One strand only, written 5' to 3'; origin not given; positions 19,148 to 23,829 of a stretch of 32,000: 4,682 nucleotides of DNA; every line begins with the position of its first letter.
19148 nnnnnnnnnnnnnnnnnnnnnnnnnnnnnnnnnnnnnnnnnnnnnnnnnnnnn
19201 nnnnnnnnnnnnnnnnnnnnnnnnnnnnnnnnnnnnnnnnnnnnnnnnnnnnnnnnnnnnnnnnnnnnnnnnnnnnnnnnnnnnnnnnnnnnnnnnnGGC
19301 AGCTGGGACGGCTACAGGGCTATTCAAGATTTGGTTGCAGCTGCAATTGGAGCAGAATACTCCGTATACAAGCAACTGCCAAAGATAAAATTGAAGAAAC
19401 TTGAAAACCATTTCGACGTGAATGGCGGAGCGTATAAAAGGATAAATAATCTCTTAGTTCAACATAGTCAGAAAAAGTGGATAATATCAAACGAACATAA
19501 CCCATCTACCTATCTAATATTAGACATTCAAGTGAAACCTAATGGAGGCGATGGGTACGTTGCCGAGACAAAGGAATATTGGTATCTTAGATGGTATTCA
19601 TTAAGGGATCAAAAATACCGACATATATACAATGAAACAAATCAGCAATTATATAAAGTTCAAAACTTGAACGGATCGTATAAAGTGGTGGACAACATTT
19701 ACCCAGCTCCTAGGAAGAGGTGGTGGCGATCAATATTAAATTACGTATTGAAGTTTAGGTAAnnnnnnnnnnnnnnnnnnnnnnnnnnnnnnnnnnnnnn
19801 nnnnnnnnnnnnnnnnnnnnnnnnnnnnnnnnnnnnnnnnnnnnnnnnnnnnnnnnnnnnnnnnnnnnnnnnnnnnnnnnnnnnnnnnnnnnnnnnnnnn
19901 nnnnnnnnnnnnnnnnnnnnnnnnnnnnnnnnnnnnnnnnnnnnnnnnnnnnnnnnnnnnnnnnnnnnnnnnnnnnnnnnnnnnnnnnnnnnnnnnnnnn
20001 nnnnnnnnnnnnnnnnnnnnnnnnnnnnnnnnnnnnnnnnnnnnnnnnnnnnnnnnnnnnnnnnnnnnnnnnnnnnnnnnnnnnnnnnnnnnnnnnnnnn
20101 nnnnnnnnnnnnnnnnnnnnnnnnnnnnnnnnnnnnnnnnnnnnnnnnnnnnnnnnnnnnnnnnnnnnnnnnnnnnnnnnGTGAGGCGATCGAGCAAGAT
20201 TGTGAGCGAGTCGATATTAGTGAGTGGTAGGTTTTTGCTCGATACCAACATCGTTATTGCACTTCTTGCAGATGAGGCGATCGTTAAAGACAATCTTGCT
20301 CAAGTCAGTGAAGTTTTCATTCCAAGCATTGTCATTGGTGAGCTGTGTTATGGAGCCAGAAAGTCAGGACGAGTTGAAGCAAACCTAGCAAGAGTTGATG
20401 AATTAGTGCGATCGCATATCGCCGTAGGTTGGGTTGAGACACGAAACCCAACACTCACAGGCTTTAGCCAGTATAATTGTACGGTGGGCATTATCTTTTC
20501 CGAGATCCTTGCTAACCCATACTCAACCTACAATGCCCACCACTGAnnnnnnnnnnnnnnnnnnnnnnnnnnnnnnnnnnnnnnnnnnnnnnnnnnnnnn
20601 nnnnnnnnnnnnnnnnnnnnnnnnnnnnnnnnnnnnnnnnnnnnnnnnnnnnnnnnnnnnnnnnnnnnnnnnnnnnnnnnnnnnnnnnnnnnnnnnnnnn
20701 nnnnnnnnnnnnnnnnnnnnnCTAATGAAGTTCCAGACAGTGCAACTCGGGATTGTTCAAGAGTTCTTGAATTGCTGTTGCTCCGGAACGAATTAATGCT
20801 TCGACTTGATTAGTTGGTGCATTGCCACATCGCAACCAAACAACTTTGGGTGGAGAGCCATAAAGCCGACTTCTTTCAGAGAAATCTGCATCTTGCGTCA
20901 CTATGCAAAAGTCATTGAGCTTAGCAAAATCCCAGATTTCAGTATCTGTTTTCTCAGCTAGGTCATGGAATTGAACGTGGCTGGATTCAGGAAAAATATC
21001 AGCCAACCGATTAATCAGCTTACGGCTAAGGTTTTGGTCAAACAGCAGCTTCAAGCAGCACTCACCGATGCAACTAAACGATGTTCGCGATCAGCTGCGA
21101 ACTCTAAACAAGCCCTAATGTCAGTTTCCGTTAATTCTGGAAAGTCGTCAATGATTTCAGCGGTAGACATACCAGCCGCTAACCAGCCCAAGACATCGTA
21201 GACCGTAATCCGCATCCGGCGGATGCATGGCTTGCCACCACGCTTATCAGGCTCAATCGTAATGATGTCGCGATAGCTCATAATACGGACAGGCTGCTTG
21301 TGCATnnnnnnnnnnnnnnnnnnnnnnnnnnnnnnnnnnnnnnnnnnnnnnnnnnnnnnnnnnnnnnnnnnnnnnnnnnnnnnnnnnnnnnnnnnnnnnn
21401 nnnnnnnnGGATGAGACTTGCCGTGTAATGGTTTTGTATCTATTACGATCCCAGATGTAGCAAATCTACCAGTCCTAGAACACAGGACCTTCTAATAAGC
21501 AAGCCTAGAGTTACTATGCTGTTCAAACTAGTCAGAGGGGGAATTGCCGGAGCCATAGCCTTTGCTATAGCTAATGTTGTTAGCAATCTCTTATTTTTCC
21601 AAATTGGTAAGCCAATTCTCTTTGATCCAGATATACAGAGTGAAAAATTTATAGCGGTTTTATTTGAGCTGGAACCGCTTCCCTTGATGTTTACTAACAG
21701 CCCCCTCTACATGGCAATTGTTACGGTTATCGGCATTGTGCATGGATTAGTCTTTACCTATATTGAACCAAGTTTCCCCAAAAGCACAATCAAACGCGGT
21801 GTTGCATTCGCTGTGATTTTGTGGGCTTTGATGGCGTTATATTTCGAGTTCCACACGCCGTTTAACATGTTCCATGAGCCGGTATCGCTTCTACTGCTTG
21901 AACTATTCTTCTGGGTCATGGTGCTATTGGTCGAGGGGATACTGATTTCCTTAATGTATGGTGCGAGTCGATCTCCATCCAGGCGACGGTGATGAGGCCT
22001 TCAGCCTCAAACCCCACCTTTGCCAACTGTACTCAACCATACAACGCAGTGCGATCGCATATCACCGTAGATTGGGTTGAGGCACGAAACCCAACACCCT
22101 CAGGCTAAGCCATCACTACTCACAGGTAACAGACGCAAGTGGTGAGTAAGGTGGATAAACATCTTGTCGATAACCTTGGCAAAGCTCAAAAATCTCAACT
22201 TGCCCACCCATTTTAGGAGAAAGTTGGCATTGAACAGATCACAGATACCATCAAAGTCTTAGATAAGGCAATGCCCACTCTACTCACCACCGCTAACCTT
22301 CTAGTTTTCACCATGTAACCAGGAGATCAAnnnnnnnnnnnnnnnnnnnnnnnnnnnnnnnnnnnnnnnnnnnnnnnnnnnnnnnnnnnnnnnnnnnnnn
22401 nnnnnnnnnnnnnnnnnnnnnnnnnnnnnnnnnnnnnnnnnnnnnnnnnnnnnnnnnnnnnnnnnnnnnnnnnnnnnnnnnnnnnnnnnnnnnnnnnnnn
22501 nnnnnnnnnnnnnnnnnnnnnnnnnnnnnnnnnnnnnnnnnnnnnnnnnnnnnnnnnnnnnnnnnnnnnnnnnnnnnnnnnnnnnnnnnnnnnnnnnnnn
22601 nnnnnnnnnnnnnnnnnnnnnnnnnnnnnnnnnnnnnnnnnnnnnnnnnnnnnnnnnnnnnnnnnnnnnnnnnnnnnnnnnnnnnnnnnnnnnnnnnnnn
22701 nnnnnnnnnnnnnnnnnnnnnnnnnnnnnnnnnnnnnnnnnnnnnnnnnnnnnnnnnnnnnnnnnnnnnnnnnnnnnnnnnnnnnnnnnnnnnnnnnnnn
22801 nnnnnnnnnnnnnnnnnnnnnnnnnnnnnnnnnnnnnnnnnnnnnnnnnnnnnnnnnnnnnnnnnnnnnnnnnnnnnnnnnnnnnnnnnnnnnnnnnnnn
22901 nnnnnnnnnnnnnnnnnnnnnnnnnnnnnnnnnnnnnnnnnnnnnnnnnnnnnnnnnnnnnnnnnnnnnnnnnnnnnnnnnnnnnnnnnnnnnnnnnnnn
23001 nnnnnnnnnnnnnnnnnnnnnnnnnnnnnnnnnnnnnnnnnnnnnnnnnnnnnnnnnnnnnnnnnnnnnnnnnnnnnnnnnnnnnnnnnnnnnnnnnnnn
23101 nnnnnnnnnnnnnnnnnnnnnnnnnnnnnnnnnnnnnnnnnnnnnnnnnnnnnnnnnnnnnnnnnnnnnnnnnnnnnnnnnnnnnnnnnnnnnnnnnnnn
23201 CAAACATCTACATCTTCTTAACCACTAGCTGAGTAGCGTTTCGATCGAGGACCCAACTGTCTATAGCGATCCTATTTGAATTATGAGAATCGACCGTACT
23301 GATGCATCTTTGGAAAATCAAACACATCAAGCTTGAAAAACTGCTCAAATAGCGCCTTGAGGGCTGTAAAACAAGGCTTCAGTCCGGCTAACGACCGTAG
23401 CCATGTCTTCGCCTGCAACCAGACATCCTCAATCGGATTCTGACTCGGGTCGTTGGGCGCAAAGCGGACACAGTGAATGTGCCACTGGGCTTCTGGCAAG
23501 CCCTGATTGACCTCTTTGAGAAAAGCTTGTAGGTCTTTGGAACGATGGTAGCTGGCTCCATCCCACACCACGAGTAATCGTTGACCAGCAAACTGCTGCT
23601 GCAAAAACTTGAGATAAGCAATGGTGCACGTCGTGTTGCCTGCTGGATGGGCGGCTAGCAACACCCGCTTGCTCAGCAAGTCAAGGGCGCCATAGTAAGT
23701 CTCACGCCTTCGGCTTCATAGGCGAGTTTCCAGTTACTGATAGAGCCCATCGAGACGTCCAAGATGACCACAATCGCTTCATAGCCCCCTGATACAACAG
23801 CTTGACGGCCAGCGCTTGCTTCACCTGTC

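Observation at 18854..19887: Adjacent single-gene cassette: classical TIR domain fused to an unassigned C-terminal domain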

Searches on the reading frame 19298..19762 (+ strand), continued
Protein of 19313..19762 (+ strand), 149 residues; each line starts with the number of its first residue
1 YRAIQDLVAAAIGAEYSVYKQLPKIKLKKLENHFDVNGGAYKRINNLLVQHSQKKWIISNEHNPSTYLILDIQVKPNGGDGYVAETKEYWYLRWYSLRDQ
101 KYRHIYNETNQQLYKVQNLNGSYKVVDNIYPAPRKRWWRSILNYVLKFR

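Call 97: find_encoding_contigs(protein=P0027, flank=3000, max_places=3)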
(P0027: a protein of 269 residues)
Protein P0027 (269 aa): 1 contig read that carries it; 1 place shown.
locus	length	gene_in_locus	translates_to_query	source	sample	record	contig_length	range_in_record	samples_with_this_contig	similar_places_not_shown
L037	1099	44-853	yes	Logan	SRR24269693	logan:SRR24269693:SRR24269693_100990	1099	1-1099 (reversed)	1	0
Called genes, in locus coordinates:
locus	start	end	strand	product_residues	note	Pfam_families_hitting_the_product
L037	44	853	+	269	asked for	PF01582:TIR, PF08937:ThsB_TIR (faint), PF13676:TIR_2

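Call 98: search_protein_families(library=pfam, proteins=[L019:2409-3062:+, L019:3094-4410:+, L019:4398-5012:+, L019:5605-6441:+, L019:7126-7968:+], max_evalue=0.01)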
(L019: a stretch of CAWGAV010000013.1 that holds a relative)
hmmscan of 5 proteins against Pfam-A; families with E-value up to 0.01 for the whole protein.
L019:2409-3062:+ (217 aa): 0 families

L019:3094-4410:+ (438 aa): 0 families

L019:4398-5012:+ (204 aa): 0 families

L019:5605-6441:+ (278 aa): 3 families
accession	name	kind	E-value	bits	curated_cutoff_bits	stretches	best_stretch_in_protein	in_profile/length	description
PF13676.11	TIR_2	-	9.2e-28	97.6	28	1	4-124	1-122/122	TIR domain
PF01582.25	TIR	-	1.3e-09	38.5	21.3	1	5-96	5-97/179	TIR domain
PF10137.14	CAP12-PCTIR_TIR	-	0.0047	17.4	24.7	1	4-64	2-62/119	CAP12/Pycsar effector protein, TIR domain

L019:7126-7968:+ (280 aa): 3 families
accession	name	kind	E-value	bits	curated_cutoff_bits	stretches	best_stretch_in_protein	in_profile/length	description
PF04471.18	Mrr_cat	-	1.4e-27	96.6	21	1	157-272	3-115/115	Restriction endonuclease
PF22722.2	NA-iREase1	-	1e-06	29.2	27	1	163-265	1-101/106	NACHT-associated inactive Restriction Endonuclease 1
PF13156.12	Mrr_cat_2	-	0.0016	18.7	22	1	184-268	27-110/127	Restriction endonuclease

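Call 104: find_related_loci(query=A1, collection=viral_contigs, flank=5000)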
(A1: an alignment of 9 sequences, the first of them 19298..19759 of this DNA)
Query A1 (154 aa) in viral_contigs; peptide patterns used: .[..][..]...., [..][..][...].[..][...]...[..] (x = any residue, [..] = any of these).
37 stretches matched a pattern, but none encodes a relative of the query by tblastn (E <= 1e-3).

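Call 118: find_homologous_proteins(query=P0147, max_evalue=1e-10)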
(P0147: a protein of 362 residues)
Query P0147 (362 aa): 21 proteins with E <= 1e-10 among 1970 candidates.
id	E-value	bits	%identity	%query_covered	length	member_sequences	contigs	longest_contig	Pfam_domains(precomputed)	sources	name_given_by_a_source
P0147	1.2e-234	796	100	100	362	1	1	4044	PF01582.26,PF13676.12,PF19964.6,PF08937.17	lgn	-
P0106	5.4e-97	343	63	71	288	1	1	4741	PF19964.6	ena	-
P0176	2.7e-69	252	44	70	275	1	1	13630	PF01582.26,PF13676.12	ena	-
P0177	1.6e-39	154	59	36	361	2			PF01582.26,PF13676.12,PF08937.17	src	-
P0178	1.9e-39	154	59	36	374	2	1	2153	PF01582.26,PF13676.12,PF08937.17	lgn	-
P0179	2.6e-39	154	57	36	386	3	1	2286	PF01582.26,PF13676.12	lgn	-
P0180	3.6e-39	153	58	36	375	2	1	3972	PF01582.26,PF13676.12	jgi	-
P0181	5.8e-39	152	58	36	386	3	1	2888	PF01582.26,PF13676.12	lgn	-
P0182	1.3e-38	151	48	48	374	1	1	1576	PF01582.26,PF13676.12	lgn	-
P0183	1.7e-38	151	47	48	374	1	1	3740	PF01582.26,PF13676.12,PF13646.13,PF08937.17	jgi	jgi:hypothetical protein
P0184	8.1e-35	139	44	47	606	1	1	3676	PF01582.26,PF13676.12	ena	-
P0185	8.3e-35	139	46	44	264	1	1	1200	PF01582.26,PF13676.12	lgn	-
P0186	8.9e-34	135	54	35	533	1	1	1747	PF01582.26,PF13676.12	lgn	-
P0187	1.2e-33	135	56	32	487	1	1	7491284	PF01582.26,PF13676.12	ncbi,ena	-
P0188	1.5e-33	135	50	36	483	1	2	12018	PF01582.26,PF13676.12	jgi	jgi:hypothetical protein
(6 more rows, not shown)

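Call 119: find_encoding_contigs(protein=P0147, flank=5000, max_places=3)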
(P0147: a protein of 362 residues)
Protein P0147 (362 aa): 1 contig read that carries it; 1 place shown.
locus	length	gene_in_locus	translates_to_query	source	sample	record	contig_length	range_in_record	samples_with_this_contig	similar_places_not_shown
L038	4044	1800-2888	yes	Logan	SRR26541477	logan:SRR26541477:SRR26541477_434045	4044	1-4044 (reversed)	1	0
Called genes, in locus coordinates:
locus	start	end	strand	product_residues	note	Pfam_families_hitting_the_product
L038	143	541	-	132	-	PF01475:FUR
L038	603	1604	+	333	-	PF03486:HI0933_like (faint), PF07992:Pyr_redox_2, PF13738:Pyr_redox_3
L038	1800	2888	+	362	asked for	PF01582:TIR, PF08937:ThsB_TIR (faint), PF13676:TIR_2, PF19964:EAD11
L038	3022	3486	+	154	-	PF14499:DUF4437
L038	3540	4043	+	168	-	?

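Call 120: find_encoding_contigs(protein=P0106, flank=5000, max_places=3)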
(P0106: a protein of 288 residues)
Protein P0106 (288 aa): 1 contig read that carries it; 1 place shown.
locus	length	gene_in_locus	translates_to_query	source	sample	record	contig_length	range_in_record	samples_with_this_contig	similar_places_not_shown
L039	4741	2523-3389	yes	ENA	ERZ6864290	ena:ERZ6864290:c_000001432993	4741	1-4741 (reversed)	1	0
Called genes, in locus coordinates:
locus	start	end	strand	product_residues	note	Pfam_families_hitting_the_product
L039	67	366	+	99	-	-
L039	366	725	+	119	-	PF05717:TnpB_IS66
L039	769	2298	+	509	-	PF13007:LZ_Tnp_IS66, PF03050:DDE_Tnp_IS66, PF13817:DDE_Tnp_IS66_C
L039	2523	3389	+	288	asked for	PF19964:EAD11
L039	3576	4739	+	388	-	?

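Call 121: find_encoding_contigs(protein=P0176, flank=7000, max_places=3)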
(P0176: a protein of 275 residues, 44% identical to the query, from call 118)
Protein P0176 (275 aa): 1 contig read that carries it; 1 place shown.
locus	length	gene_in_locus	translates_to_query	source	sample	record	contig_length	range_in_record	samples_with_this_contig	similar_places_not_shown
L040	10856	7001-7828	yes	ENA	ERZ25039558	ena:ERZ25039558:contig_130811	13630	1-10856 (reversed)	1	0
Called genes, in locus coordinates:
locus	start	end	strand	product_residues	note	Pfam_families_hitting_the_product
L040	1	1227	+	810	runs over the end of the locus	PF00059:Lectin_C, PF01839:FG-GAP, PF13517:FG-GAP_3, PF01839:FG-GAP (weak), PF13517:FG-GAP_3, PF01839:FG-GAP, PF13517:FG-GAP_3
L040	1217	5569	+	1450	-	PF00059:Lectin_C, PF01839:FG-GAP, PF13517:FG-GAP_3, PF01839:FG-GAP (weak), PF13517:FG-GAP_3, PF13517:FG-GAP_3, PF13517:FG-GAP_3, PF12951:PATR, +2 more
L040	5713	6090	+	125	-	-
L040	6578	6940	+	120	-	-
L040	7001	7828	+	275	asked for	PF01582:TIR, PF13676:TIR_2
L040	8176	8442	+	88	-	-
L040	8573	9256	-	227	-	-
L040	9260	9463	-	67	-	-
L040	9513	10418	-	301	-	PF10137:CAP12-PCTIR_TIR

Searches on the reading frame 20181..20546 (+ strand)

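Call 4: search_protein_families(library=pfam, proteins=[window:20181-20546:+], max_evalue=0.1)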
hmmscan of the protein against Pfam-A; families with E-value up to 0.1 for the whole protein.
window:20181-20546:+ (121 aa): 2 families
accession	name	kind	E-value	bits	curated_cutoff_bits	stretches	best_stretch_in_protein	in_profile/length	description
PF01850.27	PIN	-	3.4e-08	34.6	23.6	1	19-82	2-69/120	PIN domain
PF13638.12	PIN_4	-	0.015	16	21.9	1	18-78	1-54/132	PIN domain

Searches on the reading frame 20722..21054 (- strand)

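Call 20: search_protein_families(library=pfam, proteins=[window:20722-21054:-], max_evalue=0.001)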
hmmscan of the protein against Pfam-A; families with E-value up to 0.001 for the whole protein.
window:20722-21054:- (110 aa): 2 families
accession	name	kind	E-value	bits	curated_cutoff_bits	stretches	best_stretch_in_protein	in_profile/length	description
PF18480.7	DUF5615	-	1.7e-35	121.7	23.8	1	1-109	1-109/110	Domain of unknown function (DUF5615)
PF18478.7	PIN_10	-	1.8e-06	28.3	26.2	1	1-62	1-66/84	PIN like domain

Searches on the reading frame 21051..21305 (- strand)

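Call 20: search_protein_families(library=pfam, proteins=[window:21051-21305:-], max_evalue=0.001)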
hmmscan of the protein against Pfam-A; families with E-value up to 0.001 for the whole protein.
window:21051-21305:- (84 aa): 1 family
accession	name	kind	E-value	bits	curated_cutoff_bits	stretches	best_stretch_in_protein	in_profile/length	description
PF04255.20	DUF433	-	1.6e-25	89.1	23.6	1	15-70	1-56/56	Protein of unknown function (DUF433)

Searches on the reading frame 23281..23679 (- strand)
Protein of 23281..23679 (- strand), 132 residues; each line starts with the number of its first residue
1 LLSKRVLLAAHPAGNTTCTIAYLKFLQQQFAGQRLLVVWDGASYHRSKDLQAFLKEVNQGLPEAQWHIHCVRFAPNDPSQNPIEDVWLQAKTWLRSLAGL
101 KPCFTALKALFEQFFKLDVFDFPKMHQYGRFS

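Call 20: search_protein_families(library=pfam, proteins=[window:23281-23679:-], max_evalue=0.001)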
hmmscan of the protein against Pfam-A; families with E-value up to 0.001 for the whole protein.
window:23281-23679:- (132 aa): 1 family
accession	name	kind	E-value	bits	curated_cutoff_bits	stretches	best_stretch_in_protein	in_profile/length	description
PF13358.12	DDE_3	-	8.7e-09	35.8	28.6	1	15-96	60-135/146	DDE superfamily endonuclease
